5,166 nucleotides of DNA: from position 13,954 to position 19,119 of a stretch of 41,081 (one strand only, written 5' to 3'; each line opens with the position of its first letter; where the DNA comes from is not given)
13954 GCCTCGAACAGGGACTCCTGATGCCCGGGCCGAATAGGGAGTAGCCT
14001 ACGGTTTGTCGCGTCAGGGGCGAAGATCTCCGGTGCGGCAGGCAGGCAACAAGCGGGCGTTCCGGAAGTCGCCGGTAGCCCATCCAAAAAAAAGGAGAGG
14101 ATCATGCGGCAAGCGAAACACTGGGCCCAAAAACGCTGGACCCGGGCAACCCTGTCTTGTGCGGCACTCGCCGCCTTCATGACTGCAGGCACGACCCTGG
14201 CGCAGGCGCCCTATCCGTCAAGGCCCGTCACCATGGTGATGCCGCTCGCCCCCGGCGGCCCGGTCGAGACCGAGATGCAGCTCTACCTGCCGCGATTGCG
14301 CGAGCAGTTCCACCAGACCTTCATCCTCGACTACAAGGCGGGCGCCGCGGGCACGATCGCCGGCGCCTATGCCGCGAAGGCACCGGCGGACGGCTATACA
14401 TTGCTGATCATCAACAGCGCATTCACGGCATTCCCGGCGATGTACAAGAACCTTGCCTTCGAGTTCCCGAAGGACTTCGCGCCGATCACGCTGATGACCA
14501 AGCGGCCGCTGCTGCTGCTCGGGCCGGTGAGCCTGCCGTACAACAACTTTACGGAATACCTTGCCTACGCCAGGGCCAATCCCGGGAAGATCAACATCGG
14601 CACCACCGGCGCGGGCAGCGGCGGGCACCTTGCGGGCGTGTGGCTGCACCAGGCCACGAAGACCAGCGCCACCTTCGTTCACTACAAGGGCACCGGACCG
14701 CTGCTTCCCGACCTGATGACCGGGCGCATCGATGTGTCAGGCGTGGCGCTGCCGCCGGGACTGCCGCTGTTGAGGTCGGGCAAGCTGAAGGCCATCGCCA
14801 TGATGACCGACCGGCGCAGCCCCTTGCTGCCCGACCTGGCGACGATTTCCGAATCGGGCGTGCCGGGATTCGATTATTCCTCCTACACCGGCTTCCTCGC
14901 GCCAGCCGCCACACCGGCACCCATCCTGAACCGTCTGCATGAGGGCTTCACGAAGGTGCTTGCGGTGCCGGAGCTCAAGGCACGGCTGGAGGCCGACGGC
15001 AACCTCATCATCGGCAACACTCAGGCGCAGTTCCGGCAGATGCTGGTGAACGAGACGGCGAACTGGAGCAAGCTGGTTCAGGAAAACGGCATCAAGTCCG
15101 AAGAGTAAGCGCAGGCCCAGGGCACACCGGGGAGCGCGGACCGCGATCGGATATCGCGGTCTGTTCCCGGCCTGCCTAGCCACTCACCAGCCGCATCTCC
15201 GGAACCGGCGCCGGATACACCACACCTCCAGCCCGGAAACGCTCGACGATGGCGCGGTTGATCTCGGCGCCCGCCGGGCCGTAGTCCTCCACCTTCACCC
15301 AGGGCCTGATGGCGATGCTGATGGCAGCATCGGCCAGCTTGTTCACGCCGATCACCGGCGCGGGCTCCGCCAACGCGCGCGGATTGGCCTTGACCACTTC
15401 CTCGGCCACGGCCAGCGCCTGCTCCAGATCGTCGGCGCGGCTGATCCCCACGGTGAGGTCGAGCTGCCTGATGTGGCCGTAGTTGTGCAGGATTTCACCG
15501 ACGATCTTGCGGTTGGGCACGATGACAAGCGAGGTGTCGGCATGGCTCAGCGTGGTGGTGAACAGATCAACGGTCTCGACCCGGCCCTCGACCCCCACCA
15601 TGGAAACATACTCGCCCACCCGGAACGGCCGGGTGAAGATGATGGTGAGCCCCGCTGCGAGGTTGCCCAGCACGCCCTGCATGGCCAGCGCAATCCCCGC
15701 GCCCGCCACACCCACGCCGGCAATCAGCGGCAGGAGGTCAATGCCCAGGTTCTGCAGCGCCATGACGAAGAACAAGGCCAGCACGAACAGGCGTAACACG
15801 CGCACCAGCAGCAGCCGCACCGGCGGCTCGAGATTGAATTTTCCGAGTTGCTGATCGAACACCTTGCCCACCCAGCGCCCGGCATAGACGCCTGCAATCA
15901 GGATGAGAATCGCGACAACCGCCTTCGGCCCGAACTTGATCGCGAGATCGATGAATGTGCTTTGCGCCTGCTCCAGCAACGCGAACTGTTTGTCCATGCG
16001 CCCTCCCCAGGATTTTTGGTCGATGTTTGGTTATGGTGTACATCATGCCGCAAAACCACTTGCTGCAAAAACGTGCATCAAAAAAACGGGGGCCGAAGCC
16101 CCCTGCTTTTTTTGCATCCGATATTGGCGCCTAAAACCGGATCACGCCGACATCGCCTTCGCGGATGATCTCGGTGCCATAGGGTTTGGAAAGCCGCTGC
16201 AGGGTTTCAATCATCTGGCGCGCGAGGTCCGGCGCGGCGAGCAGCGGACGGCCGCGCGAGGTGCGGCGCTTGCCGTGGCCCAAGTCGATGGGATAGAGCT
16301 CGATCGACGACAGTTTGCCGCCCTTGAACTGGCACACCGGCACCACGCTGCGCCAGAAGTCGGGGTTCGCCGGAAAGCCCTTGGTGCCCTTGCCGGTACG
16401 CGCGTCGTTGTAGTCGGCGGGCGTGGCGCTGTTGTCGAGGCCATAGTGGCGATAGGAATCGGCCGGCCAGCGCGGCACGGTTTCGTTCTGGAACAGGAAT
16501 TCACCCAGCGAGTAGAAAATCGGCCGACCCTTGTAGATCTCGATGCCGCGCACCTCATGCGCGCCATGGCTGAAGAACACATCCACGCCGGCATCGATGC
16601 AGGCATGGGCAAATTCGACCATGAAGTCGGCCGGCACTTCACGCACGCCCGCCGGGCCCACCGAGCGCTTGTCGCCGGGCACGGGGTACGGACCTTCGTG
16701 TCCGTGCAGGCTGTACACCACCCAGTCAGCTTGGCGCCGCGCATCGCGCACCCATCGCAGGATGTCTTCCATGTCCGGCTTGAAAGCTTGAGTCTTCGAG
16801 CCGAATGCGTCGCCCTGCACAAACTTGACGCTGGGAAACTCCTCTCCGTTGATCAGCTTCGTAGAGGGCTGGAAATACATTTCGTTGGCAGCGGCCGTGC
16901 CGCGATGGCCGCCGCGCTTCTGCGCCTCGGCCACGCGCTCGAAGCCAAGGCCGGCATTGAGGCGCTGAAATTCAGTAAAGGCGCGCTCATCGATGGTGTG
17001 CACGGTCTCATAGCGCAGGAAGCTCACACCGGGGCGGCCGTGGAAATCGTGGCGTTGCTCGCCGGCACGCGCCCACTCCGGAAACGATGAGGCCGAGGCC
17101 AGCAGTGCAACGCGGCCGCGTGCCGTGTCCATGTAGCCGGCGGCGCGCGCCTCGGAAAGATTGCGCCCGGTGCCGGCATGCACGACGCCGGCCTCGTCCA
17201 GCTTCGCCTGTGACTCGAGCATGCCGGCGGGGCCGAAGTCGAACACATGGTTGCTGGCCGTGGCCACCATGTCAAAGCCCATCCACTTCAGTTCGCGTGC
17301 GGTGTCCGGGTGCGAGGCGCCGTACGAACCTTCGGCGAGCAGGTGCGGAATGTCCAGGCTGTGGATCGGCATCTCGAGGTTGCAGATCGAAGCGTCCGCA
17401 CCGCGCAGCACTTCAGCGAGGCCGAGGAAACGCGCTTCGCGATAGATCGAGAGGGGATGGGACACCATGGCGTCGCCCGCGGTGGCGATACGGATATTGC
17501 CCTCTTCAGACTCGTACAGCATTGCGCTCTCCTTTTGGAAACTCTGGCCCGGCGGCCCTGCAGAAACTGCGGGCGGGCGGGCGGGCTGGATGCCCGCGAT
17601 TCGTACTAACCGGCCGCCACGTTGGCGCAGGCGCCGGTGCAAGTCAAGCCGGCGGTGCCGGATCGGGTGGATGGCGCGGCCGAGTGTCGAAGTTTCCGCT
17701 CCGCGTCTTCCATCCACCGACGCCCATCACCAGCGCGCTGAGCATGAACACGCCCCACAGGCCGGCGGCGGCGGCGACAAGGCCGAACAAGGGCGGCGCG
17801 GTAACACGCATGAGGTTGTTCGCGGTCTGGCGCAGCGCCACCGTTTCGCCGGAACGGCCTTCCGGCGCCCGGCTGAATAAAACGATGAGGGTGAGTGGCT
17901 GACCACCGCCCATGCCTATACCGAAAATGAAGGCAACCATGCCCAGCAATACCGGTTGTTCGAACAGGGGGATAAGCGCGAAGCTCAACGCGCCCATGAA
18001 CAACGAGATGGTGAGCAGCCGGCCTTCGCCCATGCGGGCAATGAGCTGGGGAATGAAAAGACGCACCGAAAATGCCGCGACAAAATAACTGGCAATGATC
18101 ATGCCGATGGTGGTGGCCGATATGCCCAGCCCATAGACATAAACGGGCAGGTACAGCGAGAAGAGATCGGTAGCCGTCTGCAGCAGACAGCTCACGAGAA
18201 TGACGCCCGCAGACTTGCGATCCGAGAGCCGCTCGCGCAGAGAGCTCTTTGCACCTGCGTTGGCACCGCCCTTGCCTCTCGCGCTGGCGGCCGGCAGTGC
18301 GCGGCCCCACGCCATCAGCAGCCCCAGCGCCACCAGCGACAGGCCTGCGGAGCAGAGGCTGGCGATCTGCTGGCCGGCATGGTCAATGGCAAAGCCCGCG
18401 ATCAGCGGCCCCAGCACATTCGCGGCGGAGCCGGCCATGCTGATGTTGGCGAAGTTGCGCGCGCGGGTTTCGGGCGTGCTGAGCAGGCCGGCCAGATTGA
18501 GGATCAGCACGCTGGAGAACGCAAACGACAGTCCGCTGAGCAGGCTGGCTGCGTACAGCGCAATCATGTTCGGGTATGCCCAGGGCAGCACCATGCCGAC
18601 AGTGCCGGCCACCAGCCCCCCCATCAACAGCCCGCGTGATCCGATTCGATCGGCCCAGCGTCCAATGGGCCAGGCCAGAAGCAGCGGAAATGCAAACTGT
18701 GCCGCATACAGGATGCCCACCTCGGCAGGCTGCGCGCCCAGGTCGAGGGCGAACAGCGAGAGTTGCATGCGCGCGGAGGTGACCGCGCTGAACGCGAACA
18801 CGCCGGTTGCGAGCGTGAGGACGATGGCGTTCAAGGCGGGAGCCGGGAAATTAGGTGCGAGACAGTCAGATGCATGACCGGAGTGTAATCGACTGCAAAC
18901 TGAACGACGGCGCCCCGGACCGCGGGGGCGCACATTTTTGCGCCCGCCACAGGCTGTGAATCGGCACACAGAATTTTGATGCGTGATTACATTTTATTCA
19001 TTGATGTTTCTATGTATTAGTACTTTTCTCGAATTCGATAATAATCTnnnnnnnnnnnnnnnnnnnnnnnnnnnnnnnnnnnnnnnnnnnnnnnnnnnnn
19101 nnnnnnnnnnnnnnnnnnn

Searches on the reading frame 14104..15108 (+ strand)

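Call 25: search_protein_families(library=pfam, proteins=[window:14104-15108:+], max_evalue=0.0001)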
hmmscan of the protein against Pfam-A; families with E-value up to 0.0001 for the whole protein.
window:14104-15108:+ (334 aa): 1 family
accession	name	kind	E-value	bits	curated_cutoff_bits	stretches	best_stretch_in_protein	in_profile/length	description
PF03401.19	TctC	-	5.6e-56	190.5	27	1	65-329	9-273/274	Tripartite tricarboxylate transporter family receptor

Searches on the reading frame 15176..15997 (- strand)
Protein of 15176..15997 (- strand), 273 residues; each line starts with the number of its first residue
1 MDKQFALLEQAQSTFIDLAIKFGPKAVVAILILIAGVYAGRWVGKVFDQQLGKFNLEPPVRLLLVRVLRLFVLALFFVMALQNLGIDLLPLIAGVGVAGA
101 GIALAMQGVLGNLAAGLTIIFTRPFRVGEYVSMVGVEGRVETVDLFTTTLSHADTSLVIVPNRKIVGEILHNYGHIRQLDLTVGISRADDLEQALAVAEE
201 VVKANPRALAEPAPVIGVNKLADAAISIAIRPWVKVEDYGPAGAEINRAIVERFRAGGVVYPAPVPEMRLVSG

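Call 25: search_protein_families(library=pfam, proteins=[window:15176-15997:-], max_evalue=0.0001)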
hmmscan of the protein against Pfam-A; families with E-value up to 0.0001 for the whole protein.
window:15176-15997:- (273 aa): 4 families
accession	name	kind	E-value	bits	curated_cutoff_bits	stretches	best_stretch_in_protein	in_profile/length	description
PF00924.24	MS_channel_2nd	-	4.5e-19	68.8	20.2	1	109-174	2-67/68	Mechanosensitive ion channel, beta-domain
PF21082.3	MS_channel_3rd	-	8.3e-09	36.2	21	1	180-259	2-86/88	Mechanosensitive ion channel MscS, C-terminal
PF21088.3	MS_channel_1st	-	3.9e-07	30.4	23.1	1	67-107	2-42/42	Mechanosensitive ion channel, transmembrane helices 2/3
PF05552.17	MS_channel_1st_1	-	1.8e-06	28.2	22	1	14-56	5-47/50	Mechanosensitive ion channel, conserved TM helix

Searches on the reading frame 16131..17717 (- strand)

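Call 25: search_protein_families(library=pfam, proteins=[window:16131-17717:-], max_evalue=0.0001)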
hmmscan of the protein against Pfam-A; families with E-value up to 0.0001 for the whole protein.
window:16131-17717:- (528 aa): 1 family
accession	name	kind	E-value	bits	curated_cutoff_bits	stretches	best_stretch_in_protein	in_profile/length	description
PF09587.15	PGA_cap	-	4.2e-44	151.4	27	1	77-410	2-254/255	Bacterial capsule synthesis protein PGA_cap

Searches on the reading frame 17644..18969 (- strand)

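Call 25: search_protein_families(library=pfam, proteins=[window:17644-18969:-], max_evalue=0.0001)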
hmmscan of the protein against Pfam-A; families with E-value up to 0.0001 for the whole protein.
window:17644-18969:- (441 aa): 2 families
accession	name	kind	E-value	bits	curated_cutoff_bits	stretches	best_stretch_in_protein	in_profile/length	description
PF07690.21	MFS_1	-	5.5e-37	127.9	33.4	1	57-392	6-347/347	Major Facilitator Superfamily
PF12832.13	MFS_1_like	-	7.2e-16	58.6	25.2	1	58-380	10-342/373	MFS_1 like family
